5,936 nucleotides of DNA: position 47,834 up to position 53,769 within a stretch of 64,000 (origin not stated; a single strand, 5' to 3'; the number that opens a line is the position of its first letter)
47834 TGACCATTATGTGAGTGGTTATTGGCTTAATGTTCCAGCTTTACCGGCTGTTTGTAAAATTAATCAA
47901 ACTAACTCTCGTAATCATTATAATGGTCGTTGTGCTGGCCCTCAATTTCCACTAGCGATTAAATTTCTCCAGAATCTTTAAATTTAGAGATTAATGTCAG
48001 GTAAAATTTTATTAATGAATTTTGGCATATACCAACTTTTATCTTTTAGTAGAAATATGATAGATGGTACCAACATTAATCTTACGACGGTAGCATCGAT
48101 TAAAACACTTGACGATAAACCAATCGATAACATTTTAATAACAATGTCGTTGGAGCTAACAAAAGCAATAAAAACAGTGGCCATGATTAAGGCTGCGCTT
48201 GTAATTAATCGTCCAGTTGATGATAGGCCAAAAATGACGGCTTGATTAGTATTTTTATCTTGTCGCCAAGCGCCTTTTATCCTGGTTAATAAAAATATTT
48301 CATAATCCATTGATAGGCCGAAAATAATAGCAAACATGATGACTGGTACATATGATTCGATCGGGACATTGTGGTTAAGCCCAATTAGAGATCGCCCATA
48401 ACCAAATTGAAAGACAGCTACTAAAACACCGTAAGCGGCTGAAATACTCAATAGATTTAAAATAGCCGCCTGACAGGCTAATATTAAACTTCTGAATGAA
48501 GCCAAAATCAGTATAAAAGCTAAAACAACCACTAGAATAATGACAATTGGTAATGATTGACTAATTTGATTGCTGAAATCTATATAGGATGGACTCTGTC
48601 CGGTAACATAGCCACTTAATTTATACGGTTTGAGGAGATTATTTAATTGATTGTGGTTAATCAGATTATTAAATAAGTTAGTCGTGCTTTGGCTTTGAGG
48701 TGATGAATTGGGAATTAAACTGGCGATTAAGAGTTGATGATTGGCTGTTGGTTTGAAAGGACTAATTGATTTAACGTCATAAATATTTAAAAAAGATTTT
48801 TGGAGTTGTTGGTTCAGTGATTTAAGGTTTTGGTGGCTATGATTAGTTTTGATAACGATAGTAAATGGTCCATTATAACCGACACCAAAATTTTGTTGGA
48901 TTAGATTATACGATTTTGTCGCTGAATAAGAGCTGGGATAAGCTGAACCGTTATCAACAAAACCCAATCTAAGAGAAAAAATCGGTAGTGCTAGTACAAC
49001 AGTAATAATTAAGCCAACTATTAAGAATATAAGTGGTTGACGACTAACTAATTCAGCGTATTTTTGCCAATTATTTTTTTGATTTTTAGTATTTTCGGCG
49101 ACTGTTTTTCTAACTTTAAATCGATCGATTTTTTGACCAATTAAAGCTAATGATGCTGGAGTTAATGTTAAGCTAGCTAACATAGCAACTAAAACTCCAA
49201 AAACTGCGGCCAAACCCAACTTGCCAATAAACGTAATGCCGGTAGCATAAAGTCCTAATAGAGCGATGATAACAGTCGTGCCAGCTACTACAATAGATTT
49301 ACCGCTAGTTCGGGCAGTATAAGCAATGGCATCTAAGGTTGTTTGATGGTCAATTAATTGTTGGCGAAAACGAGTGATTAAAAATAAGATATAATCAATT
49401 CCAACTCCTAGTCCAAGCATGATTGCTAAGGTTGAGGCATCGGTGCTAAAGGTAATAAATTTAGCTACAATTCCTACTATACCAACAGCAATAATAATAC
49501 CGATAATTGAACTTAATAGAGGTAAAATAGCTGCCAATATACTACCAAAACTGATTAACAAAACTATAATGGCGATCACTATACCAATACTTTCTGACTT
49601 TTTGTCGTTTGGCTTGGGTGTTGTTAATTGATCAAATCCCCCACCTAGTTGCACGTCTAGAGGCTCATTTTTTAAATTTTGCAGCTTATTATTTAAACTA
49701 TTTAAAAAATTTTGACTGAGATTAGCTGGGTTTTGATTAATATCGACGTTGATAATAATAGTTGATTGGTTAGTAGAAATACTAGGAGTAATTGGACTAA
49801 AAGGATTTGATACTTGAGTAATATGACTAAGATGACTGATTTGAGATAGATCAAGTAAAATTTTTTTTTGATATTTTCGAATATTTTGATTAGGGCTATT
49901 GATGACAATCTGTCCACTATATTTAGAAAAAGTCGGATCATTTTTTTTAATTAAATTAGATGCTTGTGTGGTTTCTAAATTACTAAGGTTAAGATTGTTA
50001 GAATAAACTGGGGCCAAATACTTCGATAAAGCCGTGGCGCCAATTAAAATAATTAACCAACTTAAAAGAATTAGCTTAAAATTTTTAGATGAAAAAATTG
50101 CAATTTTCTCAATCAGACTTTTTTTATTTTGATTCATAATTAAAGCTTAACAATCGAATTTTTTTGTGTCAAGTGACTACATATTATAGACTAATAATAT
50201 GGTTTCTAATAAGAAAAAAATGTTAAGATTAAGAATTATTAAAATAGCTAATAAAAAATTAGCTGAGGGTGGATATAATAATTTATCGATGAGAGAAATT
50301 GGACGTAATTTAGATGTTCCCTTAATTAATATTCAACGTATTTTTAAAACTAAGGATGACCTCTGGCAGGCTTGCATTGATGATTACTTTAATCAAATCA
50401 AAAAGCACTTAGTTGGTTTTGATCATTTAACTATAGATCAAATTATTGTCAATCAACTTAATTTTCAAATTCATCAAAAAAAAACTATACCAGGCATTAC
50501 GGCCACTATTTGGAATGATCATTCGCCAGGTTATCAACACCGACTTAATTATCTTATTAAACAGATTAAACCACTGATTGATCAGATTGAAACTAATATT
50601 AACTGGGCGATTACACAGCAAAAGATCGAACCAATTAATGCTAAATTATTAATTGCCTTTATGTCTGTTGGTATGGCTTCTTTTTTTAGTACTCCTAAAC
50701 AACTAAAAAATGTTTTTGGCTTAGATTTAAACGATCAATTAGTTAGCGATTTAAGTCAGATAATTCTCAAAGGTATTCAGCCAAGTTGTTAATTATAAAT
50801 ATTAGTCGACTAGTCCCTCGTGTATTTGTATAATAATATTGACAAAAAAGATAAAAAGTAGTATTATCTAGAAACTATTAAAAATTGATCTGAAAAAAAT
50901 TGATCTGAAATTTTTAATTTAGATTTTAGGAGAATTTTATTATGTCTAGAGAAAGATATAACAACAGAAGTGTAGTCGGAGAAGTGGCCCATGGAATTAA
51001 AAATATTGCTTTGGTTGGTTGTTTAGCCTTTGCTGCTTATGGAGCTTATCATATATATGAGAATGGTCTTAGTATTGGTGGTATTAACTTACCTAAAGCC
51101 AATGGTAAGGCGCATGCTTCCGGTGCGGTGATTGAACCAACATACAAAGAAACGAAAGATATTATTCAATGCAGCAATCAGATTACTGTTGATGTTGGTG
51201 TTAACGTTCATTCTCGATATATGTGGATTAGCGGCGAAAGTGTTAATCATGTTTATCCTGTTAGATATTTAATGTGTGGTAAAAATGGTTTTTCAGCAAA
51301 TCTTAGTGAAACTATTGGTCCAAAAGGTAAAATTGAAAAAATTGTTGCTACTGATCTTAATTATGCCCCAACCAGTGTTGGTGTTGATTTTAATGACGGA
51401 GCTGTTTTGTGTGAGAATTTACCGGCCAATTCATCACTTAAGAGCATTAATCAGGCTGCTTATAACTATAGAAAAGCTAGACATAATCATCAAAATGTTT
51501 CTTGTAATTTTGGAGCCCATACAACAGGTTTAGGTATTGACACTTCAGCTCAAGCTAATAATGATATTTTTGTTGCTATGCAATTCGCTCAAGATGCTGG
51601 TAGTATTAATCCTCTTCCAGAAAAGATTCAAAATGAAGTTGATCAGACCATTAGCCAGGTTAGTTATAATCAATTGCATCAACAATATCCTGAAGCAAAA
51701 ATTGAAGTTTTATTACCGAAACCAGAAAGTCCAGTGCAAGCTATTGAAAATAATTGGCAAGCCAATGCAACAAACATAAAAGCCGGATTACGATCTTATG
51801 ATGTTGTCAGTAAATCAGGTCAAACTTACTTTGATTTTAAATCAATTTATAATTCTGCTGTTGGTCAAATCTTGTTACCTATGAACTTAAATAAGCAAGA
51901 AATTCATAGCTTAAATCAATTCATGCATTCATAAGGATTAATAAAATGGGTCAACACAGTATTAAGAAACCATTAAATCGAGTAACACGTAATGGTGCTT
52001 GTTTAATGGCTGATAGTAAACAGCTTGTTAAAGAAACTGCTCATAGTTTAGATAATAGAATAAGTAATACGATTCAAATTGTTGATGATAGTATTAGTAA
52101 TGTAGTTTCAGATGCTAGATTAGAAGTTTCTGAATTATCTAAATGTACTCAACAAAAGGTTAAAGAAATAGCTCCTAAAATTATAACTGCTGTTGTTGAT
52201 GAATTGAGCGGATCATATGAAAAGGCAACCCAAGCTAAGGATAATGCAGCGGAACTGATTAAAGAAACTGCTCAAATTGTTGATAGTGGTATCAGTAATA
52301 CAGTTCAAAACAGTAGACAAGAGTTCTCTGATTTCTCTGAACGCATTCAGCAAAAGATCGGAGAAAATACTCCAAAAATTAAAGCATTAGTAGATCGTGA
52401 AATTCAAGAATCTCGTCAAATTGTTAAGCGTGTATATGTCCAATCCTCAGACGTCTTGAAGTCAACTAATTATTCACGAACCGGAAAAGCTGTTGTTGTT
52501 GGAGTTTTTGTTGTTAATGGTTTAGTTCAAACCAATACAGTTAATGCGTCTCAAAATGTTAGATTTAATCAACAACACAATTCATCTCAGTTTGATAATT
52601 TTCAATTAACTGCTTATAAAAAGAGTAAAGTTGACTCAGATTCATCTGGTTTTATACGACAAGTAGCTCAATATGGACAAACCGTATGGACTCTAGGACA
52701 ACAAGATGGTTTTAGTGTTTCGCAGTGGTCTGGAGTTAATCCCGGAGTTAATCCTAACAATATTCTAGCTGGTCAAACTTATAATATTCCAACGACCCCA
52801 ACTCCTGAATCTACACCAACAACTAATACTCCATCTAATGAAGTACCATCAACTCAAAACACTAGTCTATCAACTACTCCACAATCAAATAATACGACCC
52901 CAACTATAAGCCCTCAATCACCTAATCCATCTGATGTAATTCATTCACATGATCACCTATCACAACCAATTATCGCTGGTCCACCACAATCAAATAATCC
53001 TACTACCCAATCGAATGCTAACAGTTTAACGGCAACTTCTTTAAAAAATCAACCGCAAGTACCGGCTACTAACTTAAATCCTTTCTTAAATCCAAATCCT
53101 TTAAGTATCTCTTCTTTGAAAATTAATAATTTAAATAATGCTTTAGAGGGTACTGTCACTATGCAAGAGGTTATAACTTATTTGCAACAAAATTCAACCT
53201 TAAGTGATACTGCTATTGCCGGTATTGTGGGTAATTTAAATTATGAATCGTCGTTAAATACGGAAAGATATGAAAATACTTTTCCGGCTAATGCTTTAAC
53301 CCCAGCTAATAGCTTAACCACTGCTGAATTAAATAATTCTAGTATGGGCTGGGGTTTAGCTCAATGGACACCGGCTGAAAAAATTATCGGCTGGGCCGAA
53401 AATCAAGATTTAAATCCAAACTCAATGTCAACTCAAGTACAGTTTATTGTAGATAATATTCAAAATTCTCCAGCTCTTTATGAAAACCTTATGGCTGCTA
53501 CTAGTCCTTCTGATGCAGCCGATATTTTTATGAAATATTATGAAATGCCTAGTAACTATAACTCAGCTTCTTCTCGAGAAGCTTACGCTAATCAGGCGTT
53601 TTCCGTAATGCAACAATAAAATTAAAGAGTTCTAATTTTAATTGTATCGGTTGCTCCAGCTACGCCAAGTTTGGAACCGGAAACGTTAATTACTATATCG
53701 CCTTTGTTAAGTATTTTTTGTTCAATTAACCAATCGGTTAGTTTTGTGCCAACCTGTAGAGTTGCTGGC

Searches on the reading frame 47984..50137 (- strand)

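Call 53: search_protein_families(library=pfam, proteins=[window:47984-50137:-], max_evalue=0.001)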
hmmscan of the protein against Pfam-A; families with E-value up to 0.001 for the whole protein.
window:47984-50137:- (717 aa): 1 family
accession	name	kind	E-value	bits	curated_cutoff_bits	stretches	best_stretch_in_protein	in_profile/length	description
PF03176.21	MMPL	-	6.2e-73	246.1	20.5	2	105-369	63-331/333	MMPL family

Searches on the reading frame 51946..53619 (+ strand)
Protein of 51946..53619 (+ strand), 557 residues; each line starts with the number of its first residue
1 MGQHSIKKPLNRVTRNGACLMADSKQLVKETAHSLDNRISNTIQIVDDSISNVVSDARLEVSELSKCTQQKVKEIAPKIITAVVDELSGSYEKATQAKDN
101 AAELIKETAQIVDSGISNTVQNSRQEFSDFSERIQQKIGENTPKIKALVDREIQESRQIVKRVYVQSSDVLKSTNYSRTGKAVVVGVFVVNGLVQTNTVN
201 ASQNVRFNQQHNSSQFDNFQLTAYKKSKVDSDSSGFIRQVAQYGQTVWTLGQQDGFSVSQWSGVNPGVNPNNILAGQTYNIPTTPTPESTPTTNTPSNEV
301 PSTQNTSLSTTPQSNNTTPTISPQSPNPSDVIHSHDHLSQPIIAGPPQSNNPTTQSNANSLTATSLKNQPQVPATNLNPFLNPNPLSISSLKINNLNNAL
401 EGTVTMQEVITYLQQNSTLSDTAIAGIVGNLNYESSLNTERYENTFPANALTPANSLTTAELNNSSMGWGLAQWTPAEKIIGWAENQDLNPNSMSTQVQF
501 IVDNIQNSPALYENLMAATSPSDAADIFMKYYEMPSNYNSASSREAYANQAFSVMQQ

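Call 53: search_protein_families(library=pfam, proteins=[window:51946-53619:+], max_evalue=0.001)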
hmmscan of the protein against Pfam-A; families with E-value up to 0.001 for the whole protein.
window:51946-53619:+ (557 aa): 1 family
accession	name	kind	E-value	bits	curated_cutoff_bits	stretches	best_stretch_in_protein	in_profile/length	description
PF18013.6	Phage_lysozyme2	-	2.6e-28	99.4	28.2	1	405-555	2-140/140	Phage tail lysozyme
